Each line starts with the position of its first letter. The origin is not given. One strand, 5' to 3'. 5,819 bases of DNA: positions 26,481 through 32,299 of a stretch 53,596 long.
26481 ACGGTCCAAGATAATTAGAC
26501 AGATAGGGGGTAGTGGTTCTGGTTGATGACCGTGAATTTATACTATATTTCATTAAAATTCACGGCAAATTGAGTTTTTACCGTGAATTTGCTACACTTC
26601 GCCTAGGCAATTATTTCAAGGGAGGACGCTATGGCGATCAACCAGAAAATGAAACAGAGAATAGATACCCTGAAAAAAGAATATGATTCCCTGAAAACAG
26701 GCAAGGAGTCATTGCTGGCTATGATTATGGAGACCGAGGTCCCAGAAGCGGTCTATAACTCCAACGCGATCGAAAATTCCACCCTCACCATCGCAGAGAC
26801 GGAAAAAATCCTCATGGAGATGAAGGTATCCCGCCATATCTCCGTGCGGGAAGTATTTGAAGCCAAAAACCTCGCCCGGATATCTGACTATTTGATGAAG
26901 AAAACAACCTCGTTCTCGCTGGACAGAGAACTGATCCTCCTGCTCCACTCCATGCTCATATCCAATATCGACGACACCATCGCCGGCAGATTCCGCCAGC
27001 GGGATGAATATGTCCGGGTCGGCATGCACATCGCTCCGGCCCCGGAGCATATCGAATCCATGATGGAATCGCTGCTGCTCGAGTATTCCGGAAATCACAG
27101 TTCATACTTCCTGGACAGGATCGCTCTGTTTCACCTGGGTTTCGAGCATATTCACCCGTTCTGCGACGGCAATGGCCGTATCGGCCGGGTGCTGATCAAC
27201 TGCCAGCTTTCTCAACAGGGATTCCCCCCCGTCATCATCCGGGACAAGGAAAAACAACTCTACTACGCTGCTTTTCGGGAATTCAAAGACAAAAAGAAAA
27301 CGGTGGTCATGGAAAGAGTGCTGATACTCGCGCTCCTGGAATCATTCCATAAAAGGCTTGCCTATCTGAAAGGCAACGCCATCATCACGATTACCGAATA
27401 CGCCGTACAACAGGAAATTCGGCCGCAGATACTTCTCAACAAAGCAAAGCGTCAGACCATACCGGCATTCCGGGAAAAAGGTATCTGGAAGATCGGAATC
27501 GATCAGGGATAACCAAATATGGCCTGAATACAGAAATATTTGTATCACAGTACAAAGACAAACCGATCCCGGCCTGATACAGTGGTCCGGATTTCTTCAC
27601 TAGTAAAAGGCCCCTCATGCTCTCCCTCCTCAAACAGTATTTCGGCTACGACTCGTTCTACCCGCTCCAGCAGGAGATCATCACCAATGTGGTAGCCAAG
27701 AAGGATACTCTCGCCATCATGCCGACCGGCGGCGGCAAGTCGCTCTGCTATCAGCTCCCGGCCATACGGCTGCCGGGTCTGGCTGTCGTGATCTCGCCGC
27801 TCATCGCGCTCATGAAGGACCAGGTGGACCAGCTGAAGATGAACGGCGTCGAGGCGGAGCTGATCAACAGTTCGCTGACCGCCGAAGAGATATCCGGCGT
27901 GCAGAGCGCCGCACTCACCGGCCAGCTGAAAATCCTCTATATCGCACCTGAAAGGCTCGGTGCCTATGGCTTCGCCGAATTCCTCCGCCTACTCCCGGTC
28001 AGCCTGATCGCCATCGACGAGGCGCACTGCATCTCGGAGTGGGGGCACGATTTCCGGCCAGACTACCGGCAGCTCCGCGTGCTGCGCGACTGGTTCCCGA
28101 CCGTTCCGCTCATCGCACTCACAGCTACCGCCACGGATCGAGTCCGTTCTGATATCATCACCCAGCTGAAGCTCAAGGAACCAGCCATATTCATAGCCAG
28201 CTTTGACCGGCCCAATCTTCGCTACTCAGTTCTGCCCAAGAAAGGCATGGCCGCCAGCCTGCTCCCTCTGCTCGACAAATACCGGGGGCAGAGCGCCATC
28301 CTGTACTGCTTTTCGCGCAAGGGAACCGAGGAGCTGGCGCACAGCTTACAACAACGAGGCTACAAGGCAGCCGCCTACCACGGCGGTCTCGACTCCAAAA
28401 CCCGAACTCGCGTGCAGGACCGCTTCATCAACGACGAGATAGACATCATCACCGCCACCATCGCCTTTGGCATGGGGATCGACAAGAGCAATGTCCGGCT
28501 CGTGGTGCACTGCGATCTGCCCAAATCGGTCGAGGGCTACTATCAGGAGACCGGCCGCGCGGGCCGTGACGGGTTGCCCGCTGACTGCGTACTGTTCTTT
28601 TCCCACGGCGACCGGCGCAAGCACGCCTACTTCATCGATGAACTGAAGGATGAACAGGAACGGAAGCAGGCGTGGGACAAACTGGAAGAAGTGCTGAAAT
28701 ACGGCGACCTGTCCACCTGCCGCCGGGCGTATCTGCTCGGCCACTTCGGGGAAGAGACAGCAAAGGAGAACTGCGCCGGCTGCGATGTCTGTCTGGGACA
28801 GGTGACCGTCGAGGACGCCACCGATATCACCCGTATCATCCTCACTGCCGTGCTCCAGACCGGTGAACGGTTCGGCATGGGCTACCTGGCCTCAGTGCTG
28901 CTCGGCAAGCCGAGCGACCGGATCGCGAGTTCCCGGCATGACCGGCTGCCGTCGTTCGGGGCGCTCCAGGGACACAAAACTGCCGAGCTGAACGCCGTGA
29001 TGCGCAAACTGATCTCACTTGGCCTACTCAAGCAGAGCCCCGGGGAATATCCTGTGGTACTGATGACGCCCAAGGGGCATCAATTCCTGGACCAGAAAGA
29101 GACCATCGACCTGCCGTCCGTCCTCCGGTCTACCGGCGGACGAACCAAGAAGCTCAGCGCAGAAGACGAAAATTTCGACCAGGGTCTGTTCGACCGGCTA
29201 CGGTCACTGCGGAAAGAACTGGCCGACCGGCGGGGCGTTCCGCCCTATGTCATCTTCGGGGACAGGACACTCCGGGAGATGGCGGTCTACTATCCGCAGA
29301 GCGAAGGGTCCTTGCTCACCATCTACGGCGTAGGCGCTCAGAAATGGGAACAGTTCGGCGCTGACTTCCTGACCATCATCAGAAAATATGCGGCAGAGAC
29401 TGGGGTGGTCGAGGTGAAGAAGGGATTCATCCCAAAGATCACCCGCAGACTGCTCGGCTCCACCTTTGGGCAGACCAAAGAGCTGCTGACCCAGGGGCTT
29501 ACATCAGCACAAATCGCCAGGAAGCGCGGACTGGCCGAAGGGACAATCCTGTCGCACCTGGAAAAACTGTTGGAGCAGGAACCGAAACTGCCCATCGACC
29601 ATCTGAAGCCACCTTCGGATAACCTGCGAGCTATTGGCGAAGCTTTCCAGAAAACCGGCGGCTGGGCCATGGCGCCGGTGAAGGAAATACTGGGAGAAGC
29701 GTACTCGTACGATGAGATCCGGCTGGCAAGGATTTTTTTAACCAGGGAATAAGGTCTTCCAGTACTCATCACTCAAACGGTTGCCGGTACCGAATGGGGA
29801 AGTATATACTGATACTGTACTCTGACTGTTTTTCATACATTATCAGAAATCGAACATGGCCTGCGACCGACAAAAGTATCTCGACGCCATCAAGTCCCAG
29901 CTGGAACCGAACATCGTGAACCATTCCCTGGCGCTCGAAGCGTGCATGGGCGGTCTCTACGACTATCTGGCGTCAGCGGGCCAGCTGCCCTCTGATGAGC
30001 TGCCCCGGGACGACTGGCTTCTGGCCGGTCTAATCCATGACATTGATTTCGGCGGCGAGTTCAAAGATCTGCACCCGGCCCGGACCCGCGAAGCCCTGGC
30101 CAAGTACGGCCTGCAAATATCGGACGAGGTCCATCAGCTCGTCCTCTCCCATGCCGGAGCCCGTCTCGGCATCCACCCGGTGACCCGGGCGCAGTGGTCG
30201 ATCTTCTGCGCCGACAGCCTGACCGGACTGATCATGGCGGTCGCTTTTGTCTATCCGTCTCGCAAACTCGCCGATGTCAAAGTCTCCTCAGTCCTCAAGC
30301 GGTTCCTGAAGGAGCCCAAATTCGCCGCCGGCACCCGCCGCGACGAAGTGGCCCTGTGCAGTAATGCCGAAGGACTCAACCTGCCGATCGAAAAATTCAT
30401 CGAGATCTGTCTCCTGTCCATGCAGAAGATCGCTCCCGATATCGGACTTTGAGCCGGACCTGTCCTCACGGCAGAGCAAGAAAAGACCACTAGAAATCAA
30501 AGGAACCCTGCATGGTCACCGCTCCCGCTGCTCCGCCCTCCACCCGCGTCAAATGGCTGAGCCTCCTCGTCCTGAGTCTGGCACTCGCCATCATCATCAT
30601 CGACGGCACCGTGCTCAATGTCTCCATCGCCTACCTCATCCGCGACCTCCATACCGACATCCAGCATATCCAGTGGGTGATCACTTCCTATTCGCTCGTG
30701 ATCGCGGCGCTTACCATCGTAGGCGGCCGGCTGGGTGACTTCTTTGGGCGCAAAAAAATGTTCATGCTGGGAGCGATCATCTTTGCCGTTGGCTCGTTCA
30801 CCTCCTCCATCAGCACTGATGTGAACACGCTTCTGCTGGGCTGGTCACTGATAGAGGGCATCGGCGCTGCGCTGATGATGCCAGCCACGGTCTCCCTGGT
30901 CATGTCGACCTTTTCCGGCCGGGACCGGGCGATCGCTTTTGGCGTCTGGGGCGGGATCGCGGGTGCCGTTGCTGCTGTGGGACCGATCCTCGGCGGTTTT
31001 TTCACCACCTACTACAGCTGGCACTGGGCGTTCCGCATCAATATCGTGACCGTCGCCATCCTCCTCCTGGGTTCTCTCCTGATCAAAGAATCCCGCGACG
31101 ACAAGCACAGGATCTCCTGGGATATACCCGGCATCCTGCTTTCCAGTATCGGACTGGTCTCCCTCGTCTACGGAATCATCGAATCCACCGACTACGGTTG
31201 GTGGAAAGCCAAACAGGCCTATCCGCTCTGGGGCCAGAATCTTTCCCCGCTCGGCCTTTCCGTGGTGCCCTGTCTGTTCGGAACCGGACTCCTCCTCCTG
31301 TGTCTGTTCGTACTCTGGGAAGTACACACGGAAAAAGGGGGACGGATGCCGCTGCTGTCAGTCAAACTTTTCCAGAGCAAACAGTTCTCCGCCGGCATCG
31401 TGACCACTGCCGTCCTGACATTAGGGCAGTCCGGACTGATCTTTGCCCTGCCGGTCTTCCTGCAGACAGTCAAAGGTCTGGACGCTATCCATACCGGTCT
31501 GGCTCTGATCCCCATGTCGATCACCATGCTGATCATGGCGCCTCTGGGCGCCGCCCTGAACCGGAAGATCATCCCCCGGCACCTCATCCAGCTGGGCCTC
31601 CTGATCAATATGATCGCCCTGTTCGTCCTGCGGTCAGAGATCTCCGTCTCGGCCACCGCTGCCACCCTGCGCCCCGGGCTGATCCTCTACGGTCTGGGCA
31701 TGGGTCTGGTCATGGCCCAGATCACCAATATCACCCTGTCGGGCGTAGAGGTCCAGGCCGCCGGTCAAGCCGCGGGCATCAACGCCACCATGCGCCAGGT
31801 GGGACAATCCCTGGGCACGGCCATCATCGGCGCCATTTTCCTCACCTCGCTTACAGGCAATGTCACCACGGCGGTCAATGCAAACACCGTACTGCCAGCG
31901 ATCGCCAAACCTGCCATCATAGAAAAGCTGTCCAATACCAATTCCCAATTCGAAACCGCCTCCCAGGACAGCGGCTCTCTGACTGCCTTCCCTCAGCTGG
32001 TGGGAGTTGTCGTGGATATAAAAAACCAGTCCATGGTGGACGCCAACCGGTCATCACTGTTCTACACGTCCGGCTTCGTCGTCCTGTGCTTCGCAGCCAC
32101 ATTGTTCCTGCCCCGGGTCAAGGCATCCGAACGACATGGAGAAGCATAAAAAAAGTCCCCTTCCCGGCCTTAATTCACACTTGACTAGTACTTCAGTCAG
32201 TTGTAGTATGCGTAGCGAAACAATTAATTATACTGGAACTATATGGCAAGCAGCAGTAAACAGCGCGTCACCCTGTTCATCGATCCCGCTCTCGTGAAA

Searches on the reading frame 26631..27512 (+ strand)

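Call 49: search_protein_families(library=pfam, proteins=[window:26631-27512:+])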
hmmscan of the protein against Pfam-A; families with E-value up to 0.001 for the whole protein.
window:26631-27512:+ (293 aa): 1 family
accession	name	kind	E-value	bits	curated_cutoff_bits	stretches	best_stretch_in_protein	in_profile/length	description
PF02661.23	Fic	-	6.2e-22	78.7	24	1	97-193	2-93/93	Fic/DOC family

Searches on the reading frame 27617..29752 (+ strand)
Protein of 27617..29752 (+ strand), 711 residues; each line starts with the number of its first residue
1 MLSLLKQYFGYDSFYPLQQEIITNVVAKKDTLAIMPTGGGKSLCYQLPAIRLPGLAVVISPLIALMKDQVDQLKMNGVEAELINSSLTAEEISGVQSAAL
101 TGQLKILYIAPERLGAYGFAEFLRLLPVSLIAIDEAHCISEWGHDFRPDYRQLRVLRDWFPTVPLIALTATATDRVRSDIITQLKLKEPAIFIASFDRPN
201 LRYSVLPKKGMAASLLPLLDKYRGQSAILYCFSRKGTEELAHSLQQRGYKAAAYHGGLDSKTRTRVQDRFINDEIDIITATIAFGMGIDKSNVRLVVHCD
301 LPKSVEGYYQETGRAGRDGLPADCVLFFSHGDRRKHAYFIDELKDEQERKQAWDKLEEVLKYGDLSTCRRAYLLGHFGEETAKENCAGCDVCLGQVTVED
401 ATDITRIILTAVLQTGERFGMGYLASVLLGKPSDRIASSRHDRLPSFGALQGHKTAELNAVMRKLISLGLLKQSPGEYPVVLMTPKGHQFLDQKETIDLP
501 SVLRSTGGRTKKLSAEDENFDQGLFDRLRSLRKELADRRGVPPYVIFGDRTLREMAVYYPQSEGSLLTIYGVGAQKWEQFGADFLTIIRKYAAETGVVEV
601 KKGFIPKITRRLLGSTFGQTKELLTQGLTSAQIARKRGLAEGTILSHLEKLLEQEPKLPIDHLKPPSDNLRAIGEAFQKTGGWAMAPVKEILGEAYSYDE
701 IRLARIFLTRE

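Call 17: search_protein_families(library=pfam, proteins=[window:27617-29752:+])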
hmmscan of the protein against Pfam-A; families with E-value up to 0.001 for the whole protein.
window:27617-29752:+ (711 aa): 6 families
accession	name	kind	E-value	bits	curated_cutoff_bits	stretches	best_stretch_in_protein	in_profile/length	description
PF00270.35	DEAD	-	4.4e-26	92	26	1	16-176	2-164/167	DEAD/DEAH box helicase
PF09382.16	RQC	-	1.6e-24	86.4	23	1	398-500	4-106/114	RQC domain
PF00570.28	HRDC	-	3.6e-23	81.7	23.8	1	522-588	2-68/68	HRDC domain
PF00271.37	Helicase_C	-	1.4e-21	77.2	23.5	1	215-319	6-110/110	Helicase conserved C-terminal domain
PF14493.12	HTH_40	-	6.7e-19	68.4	27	1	619-705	4-89/89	Helix-turn-helix domain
PF16124.10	RecQ_Zn_bind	-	6.9e-15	56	25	1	331-393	2-66/66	RecQ zinc-binding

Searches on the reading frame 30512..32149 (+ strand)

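Call 17: search_protein_families(library=pfam, proteins=[window:30512-32149:+])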
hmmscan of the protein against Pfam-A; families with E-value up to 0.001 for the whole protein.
window:30512-32149:+ (545 aa): 3 families
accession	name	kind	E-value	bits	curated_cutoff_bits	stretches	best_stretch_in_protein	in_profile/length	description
PF07690.21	MFS_1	-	2.9e-48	165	33.4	1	21-436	1-347/347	Major Facilitator Superfamily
PF05977.19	MFS_3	-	1.6e-08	33.9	27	1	33-186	27-184/524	Transmembrane secretion effector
PF00083.30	Sugar_tr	-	0.00011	21.7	22.3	1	53-194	48-194/452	Sugar (and other) transporter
